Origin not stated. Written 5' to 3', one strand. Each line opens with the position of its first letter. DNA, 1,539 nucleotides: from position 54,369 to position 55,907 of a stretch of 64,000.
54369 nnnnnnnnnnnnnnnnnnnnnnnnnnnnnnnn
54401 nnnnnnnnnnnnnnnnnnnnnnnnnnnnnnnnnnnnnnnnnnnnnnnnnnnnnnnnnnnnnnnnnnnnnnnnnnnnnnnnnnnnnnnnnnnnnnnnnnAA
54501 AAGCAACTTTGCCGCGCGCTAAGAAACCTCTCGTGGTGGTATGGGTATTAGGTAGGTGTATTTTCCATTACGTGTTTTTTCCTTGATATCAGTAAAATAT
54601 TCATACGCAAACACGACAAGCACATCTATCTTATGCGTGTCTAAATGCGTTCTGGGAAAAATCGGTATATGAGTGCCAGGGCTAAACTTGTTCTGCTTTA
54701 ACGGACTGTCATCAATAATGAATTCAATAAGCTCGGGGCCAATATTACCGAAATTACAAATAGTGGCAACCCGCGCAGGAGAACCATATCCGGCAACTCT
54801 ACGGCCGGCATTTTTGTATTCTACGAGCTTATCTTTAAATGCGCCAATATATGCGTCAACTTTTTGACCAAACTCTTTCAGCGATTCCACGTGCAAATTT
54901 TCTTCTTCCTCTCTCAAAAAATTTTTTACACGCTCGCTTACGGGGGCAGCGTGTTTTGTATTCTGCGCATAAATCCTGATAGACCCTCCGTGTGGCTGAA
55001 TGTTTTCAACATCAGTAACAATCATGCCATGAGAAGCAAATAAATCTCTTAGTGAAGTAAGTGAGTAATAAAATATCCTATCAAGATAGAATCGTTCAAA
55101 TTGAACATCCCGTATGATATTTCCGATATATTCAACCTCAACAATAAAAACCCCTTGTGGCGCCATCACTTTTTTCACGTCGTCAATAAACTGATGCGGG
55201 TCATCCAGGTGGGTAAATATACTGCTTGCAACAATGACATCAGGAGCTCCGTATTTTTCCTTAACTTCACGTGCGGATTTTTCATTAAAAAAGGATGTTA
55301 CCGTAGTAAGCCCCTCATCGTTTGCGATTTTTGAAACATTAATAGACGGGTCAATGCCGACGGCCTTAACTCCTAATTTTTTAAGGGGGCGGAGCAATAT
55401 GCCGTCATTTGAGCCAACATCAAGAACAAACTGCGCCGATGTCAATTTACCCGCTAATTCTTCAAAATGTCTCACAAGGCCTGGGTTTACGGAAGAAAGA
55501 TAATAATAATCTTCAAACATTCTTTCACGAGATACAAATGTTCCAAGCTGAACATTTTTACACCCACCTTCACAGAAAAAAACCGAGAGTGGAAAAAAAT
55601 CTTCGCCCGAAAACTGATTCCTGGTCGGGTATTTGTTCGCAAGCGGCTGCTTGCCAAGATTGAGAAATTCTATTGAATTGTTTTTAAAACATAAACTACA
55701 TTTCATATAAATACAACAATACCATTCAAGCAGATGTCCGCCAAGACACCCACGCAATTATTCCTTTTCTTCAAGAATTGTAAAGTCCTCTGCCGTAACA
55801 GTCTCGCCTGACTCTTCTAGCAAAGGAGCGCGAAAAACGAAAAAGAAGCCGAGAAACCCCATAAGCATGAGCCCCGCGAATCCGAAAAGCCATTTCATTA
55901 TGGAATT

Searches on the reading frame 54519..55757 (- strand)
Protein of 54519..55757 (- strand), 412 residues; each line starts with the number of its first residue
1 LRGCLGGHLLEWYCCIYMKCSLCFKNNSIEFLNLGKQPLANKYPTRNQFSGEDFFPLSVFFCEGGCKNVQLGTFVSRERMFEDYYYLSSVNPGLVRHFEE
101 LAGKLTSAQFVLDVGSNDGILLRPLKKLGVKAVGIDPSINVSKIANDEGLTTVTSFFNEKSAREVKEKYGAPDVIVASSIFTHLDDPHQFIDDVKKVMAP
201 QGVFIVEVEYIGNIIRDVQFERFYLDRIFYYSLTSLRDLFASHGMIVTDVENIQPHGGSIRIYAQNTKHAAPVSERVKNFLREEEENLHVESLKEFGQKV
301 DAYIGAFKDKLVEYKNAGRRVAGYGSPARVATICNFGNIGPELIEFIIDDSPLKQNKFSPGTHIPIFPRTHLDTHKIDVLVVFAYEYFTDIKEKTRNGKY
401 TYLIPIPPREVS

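Call 6: search_protein_families(library=pfam, proteins=[window:54519-55757:-], max_evalue=0.01)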
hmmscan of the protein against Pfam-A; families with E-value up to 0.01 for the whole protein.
window:54519-55757:- (412 aa): 7 families
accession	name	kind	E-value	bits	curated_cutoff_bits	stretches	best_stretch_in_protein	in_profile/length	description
PF08484.17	Methyltransf_14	-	2.1e-33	115.8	23.5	1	256-396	3-146/160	C-methyltransferase C-terminal domain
PF13489.12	Methyltransf_23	-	6.8e-19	68.6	27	1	97-245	12-159/164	Methyltransferase domain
PF08421.16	Methyltransf_13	-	1.6e-14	54.3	31.3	1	20-81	1-62/62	Putative zinc binding domain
PF08242.18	Methyltransf_12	-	1.7e-10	41.9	30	1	112-204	1-98/98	Methyltransferase domain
PF08241.18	Methyltransf_11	-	2.6e-10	41.2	21.2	1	112-206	1-95/95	Methyltransferase domain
PF13649.12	Methyltransf_25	-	7.6e-08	33.4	27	1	111-202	1-97/97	Methyltransferase domain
PF13847.12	Methyltransf_31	-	0.0019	18.4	27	1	108-207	4-110/145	Methyltransferase domain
